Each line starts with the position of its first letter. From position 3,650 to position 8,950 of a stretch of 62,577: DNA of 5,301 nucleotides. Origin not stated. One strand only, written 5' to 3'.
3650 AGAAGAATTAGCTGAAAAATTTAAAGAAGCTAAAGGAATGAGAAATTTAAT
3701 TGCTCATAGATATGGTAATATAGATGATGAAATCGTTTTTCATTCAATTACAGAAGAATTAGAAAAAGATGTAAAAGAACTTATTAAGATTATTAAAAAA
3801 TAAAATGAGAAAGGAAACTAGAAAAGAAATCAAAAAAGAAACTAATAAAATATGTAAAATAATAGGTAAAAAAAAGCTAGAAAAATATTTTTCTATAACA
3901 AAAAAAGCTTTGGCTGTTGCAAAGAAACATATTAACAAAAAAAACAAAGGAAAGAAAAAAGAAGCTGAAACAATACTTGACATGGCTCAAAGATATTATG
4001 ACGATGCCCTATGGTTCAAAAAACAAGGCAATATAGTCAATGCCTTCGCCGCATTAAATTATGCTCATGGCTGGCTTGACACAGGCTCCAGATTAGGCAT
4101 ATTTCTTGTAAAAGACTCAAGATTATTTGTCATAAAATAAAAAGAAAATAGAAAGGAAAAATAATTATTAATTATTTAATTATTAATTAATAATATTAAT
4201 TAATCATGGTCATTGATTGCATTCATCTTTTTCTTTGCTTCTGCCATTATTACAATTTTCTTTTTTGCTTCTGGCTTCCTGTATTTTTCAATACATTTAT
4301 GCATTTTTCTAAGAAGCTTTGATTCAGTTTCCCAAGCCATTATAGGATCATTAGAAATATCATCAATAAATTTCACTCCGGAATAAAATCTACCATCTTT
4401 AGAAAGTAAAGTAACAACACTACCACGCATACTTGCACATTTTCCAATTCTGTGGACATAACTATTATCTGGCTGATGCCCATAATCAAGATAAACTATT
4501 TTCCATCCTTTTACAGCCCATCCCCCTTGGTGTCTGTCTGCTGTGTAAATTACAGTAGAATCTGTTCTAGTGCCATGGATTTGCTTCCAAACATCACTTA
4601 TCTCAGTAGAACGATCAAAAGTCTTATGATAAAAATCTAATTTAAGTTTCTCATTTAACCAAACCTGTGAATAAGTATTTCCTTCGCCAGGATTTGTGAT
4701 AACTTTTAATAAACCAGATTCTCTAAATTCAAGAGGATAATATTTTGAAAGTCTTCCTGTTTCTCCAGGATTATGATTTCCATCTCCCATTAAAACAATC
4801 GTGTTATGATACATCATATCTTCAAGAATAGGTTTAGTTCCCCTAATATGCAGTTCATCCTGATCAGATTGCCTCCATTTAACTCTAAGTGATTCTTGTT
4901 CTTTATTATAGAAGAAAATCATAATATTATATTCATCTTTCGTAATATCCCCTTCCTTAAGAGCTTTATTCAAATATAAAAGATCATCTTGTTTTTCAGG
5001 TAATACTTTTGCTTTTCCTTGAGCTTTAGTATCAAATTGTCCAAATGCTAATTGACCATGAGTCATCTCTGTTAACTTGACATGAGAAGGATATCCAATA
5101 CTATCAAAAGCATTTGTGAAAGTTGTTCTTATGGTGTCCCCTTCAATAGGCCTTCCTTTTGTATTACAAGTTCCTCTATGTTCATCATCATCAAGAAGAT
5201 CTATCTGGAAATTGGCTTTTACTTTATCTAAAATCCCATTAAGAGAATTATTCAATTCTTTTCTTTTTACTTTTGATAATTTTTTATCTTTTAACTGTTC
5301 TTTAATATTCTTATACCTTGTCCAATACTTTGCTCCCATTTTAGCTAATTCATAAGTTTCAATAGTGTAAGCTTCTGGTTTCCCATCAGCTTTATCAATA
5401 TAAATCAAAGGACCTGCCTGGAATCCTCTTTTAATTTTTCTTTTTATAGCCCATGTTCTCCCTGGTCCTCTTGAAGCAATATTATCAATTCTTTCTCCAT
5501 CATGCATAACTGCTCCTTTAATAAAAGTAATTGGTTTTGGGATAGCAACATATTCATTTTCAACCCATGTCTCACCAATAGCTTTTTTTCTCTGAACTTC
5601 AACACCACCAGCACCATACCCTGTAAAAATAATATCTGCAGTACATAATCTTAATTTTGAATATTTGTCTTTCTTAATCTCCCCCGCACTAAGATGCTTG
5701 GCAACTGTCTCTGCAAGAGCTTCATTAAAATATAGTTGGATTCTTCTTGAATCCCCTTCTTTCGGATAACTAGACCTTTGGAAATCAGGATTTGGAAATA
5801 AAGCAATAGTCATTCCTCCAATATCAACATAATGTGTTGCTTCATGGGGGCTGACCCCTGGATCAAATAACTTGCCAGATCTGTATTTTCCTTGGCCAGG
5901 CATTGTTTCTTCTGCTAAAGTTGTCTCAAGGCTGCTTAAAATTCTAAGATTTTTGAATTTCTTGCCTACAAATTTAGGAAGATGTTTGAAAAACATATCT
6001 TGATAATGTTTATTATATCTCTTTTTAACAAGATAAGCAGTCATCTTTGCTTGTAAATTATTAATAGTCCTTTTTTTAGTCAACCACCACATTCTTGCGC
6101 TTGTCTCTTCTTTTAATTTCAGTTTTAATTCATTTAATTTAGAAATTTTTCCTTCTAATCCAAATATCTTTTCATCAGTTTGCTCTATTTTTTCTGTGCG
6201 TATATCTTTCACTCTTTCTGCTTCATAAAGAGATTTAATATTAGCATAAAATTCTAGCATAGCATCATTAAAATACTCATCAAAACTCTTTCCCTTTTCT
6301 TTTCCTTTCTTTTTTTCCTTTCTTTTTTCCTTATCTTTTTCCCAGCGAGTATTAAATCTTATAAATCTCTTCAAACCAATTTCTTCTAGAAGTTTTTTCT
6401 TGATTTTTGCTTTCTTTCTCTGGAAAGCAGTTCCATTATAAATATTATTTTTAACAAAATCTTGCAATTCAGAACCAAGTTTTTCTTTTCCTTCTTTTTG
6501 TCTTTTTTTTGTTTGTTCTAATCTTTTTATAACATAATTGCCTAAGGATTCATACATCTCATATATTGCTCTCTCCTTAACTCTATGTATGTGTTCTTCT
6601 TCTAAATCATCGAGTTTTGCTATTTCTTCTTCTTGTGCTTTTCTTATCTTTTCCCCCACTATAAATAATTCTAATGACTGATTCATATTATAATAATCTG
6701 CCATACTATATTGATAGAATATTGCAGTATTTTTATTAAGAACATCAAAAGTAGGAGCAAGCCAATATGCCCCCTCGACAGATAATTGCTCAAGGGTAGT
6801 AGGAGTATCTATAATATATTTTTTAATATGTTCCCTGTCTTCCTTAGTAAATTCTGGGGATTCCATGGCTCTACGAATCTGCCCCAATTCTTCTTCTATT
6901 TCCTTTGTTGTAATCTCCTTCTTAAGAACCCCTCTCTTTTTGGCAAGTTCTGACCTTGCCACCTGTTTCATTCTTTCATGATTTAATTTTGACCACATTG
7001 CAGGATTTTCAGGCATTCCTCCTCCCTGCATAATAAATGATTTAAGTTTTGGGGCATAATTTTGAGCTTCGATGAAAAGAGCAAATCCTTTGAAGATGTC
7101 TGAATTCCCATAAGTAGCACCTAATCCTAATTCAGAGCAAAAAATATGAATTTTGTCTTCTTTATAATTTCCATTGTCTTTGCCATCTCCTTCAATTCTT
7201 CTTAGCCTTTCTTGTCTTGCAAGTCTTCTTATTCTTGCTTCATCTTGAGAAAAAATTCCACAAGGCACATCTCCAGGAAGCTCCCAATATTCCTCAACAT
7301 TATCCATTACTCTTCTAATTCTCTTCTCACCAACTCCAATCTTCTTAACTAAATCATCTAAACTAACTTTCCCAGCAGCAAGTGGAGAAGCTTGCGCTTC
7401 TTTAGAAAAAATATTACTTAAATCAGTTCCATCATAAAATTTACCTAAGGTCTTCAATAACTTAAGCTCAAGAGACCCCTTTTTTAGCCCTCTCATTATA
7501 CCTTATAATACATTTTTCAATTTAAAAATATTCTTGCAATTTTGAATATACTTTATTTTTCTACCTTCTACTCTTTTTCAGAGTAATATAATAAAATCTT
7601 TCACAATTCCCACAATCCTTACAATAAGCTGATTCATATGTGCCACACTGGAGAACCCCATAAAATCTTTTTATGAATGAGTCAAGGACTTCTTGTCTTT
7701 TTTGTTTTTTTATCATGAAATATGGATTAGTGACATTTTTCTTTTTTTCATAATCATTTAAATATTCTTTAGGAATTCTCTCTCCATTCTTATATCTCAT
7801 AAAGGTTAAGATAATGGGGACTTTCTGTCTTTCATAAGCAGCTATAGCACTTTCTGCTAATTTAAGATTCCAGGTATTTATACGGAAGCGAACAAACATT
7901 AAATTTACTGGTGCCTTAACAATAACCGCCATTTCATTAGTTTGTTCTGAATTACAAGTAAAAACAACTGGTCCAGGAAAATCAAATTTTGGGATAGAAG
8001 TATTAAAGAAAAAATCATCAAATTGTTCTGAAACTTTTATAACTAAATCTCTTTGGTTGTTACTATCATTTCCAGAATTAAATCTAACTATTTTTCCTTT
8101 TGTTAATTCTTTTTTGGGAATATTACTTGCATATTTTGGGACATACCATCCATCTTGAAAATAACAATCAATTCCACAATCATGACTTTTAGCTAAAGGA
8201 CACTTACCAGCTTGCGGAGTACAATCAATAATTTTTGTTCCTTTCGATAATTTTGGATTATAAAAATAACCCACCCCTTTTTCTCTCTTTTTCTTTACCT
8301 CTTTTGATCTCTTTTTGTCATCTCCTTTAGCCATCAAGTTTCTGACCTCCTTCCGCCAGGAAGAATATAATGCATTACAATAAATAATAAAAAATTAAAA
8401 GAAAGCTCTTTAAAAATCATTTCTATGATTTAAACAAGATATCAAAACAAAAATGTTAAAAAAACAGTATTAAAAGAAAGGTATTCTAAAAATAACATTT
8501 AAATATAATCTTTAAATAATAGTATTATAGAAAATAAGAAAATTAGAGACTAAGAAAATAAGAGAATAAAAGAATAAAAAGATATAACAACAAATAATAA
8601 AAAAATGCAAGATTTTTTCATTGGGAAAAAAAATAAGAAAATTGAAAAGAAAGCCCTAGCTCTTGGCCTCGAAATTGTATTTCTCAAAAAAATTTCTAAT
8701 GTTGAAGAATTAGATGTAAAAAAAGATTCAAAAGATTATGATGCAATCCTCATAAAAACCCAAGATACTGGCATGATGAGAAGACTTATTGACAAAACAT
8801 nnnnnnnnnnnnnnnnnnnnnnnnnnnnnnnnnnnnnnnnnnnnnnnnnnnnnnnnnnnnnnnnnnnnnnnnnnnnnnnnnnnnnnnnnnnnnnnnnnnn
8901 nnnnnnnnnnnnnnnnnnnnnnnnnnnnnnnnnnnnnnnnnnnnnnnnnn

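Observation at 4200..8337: Unassignable two-gene operon: Cys-cluster protein plus 1098-aa HTH/coiled-coil/phosphoesterase-like giant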

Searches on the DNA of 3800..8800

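Call 96: search_rna_families(source=window, start=3800, end=8800, threshold=evalue, max_evalue=1)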
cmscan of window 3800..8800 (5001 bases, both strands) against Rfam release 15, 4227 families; matches with E-value up to 1: 1.
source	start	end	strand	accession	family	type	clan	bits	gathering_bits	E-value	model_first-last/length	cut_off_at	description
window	5977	6049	+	RF03313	mir-1468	Gene; miRNA;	-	25.6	95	0.1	1-86/86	no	mir-1468 microRNA precursor family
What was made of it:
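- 8338..8430 (-): Upstream region of the small gene. Conserved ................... (TATA-like box at 8416-8409, 82 nt before the ATG). Conserved leader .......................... with a Shine-Dalgarno at 8350-8345. No Rfam match (call 96).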

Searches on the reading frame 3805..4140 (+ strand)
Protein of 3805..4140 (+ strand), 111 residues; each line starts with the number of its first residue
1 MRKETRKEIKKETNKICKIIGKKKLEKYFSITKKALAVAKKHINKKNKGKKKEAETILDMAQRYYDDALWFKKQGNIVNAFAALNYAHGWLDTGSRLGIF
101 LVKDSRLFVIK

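Call 14: search_protein_families(library=pfam, proteins=[window:3805-4140:+], max_evalue=0.001)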
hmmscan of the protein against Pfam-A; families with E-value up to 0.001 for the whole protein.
window:3805-4140:+ (111 aa): 1 family
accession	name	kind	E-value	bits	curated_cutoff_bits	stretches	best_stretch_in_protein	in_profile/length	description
PF04010.18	DUF357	-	7.5e-22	77.6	29.4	1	27-100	1-73/73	Protein of unknown function (DUF357)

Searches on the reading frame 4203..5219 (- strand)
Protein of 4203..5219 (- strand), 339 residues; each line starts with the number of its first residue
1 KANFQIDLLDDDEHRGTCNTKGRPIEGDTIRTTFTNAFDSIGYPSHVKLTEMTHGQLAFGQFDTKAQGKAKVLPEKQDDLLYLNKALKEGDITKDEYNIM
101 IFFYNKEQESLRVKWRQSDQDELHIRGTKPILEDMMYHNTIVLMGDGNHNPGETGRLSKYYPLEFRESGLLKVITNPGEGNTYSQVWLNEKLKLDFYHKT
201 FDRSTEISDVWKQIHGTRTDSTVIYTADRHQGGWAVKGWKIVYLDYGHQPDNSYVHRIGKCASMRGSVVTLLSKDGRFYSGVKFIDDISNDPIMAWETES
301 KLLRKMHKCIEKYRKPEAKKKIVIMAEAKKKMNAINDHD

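Call 78: search_solved_structures(query=A6, max_evalue=10, show_alignments=3)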
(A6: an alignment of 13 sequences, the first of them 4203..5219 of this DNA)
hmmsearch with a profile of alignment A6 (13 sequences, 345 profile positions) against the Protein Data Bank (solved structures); distinct sequences matched with E-value up to 10: 3.
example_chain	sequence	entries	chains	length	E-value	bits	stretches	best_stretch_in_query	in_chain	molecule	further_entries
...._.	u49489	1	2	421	0.29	13.2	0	286-315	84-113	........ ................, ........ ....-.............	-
13pk_A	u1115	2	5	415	0.88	11.6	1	256-278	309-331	3-PHOSPHOGLYCERATE KINASE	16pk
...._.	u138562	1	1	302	1.4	11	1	259-303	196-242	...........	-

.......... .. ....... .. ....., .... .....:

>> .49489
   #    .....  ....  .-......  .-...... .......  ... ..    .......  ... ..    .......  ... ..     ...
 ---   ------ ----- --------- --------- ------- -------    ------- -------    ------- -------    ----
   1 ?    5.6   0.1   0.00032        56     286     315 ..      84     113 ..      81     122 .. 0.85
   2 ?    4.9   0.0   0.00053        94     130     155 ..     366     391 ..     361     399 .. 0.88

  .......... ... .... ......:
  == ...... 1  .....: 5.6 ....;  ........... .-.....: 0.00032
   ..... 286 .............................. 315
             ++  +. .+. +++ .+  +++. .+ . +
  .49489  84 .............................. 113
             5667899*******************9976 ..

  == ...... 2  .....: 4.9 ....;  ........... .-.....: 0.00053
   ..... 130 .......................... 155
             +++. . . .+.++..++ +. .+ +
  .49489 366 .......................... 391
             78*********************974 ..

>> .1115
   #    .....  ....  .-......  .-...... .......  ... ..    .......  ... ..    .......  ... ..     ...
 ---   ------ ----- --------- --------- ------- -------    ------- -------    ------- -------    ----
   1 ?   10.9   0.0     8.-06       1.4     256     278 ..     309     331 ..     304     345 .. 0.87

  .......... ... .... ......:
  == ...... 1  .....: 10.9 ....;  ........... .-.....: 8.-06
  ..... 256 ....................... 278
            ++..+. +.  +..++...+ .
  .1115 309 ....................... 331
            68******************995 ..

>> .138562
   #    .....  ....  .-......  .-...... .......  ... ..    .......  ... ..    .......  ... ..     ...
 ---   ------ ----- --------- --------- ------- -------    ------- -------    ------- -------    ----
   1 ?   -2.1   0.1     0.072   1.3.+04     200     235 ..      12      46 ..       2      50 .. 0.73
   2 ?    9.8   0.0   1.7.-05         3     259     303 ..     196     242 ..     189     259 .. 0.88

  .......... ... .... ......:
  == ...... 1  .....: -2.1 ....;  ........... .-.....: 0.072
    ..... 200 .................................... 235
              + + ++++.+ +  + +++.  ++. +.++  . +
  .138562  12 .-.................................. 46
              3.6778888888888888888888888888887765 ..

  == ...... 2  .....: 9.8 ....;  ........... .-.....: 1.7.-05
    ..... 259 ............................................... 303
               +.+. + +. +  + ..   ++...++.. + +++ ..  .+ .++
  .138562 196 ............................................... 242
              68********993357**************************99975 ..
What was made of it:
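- On Calcineurin-like metallophosphoesterase superfamily (giant, C-terminal domain): A profile of the domain finds no PDB phosphoesterase by sequence (call 78).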
